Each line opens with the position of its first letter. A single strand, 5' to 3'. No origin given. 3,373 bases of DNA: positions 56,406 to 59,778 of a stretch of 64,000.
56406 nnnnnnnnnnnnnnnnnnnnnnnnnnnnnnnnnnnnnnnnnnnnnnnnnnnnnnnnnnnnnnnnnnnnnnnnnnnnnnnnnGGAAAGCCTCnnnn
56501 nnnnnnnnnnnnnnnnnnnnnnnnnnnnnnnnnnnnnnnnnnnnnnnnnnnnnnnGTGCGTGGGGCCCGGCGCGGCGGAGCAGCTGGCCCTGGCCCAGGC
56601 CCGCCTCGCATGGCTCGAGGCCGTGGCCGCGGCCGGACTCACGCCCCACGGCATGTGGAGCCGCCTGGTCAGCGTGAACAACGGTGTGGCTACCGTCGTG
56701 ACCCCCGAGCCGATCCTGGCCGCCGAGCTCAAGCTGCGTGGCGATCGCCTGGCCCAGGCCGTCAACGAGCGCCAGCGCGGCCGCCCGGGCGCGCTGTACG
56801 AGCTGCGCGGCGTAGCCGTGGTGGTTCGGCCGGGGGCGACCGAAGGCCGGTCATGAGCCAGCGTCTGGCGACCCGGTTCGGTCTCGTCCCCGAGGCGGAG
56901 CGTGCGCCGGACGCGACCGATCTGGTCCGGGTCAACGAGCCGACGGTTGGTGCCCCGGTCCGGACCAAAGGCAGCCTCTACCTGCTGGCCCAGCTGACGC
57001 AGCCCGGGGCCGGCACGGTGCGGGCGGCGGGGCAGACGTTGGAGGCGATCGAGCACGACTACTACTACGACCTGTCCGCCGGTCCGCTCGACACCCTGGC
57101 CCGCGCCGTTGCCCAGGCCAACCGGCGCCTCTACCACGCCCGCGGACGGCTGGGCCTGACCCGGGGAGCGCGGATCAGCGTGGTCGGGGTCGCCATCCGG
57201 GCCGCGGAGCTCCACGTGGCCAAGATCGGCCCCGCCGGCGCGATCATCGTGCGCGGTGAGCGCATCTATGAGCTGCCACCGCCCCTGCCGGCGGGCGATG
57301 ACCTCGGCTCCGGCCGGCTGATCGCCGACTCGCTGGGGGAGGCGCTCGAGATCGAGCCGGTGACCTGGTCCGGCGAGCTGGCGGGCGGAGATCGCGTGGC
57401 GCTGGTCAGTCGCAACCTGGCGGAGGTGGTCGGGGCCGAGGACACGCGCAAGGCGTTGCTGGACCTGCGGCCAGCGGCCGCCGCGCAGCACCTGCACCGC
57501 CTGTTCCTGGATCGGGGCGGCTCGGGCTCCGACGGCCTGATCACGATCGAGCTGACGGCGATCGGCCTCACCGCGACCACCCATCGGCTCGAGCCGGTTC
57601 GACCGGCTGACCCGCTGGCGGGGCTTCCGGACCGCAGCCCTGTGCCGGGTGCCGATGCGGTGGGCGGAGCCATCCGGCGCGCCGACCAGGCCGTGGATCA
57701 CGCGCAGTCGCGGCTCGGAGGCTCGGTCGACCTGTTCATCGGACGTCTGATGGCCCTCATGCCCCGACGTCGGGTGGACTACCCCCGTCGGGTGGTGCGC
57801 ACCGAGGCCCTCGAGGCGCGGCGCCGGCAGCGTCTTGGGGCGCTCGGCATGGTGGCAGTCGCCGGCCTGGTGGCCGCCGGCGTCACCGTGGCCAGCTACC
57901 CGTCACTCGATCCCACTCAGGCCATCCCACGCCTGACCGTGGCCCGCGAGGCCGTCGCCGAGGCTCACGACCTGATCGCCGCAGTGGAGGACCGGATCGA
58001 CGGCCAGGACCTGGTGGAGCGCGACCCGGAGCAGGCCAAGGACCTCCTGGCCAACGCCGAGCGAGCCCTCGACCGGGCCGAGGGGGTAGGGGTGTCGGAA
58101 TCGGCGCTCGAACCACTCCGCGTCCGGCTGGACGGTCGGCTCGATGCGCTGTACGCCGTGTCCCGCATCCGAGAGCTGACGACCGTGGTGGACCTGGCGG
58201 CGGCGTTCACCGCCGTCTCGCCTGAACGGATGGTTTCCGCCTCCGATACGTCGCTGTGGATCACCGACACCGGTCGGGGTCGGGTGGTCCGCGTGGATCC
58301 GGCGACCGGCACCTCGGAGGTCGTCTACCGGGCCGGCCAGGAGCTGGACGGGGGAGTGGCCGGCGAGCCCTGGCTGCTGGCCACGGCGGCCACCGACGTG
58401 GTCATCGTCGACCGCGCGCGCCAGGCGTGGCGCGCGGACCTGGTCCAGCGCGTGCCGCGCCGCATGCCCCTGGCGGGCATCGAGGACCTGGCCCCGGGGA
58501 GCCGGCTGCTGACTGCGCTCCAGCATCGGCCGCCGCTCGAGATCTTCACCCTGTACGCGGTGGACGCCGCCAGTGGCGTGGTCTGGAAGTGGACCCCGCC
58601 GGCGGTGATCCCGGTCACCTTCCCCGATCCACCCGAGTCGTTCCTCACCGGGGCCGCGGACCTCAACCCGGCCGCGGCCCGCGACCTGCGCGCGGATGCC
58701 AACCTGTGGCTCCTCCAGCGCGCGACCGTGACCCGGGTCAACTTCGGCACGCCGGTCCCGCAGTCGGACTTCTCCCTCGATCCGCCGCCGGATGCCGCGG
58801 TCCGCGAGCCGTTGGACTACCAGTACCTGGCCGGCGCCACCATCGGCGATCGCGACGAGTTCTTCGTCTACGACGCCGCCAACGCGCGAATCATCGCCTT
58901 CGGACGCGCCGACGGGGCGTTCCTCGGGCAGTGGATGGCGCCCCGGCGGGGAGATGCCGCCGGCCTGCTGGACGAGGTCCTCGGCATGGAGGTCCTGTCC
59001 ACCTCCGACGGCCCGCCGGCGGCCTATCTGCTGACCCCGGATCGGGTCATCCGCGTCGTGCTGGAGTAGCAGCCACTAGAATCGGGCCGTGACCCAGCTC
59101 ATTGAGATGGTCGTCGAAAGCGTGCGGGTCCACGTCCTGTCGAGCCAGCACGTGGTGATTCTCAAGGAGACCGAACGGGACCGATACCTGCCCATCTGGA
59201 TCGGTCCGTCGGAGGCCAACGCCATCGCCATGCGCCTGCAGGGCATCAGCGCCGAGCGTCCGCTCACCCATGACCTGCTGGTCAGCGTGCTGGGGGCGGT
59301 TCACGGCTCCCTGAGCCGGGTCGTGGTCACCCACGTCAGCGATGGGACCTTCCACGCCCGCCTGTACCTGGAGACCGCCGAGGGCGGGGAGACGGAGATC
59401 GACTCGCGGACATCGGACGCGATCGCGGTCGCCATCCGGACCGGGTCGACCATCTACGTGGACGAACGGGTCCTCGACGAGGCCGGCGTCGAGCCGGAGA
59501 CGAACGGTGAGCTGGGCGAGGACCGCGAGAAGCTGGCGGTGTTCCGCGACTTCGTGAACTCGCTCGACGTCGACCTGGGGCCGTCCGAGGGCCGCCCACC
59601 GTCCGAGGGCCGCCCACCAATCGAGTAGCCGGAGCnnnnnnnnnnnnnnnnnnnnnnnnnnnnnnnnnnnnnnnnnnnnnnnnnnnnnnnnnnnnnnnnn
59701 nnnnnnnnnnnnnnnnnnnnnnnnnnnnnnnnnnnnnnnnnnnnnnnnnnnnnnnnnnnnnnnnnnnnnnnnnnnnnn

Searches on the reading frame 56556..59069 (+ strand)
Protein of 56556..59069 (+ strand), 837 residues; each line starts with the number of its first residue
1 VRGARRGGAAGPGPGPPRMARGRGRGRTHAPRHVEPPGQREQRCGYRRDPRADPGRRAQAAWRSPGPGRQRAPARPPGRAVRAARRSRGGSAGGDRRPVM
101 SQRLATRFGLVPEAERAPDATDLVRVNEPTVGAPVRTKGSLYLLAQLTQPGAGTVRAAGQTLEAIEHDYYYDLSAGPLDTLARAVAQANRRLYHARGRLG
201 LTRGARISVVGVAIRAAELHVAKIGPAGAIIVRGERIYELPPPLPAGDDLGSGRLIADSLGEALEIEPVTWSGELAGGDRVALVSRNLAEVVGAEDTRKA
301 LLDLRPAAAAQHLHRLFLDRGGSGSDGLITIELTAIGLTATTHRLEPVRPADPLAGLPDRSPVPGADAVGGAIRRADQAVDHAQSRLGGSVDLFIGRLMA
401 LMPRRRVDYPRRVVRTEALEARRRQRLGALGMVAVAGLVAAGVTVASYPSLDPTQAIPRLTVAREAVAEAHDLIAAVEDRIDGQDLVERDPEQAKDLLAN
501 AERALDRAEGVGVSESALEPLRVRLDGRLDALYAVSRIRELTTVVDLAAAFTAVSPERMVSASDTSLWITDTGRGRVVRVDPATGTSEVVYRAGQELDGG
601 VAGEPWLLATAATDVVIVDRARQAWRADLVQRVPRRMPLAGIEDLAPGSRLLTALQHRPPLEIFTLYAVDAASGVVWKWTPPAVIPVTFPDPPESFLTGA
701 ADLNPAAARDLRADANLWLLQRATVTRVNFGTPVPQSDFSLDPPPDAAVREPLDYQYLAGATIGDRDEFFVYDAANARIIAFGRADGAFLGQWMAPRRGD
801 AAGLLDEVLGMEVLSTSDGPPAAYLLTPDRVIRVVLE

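Call 4: search_protein_families(library=pfam, proteins=[window:56556-59069:+], max_evalue=0.01)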
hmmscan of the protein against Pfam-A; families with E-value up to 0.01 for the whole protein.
window:56556-59069:+ (837 aa): 0 families

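Call 5: search_protein_families(library=ncbifam, proteins=[window:56556-59069:+], max_evalue=0.01)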
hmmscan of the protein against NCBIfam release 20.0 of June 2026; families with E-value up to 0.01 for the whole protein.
window:56556-59069:+ (837 aa): 0 families

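Call 93: search_protein_families(library=pfam, proteins=[window:56853-59069:+], max_evalue=1)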
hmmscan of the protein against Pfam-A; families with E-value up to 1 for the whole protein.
window:56853-59069:+ (738 aa): 1 family
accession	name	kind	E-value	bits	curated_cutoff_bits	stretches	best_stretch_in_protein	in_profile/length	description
PF23432.1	DUF7118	-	0.025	14.2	27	1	371-451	73-151/357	Domain of unknown function (DUF7118)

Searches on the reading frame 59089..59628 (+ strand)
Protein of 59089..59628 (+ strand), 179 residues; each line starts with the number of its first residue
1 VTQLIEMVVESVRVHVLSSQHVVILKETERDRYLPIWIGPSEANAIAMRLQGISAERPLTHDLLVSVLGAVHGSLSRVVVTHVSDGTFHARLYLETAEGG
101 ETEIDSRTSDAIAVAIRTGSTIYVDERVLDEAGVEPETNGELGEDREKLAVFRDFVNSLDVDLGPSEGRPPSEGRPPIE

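Call 4: search_protein_families(library=pfam, proteins=[window:59089-59628:+], max_evalue=0.01)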
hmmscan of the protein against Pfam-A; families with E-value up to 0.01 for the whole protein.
window:59089-59628:+ (179 aa): 2 families
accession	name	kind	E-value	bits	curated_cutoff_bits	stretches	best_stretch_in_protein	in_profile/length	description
PF02577.19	BFN_dom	-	3.2e-40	136.9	27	1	23-135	1-110/112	Bifunctional nuclease domain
PF11042.13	DUF2750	-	0.0046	17.5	27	1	2-47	2-48/102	Protein of unknown function (DUF2750)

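Call 5: search_protein_families(library=ncbifam, proteins=[window:59089-59628:+], max_evalue=0.01)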
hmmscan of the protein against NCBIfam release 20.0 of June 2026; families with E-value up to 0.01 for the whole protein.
window:59089-59628:+ (179 aa): 0 families
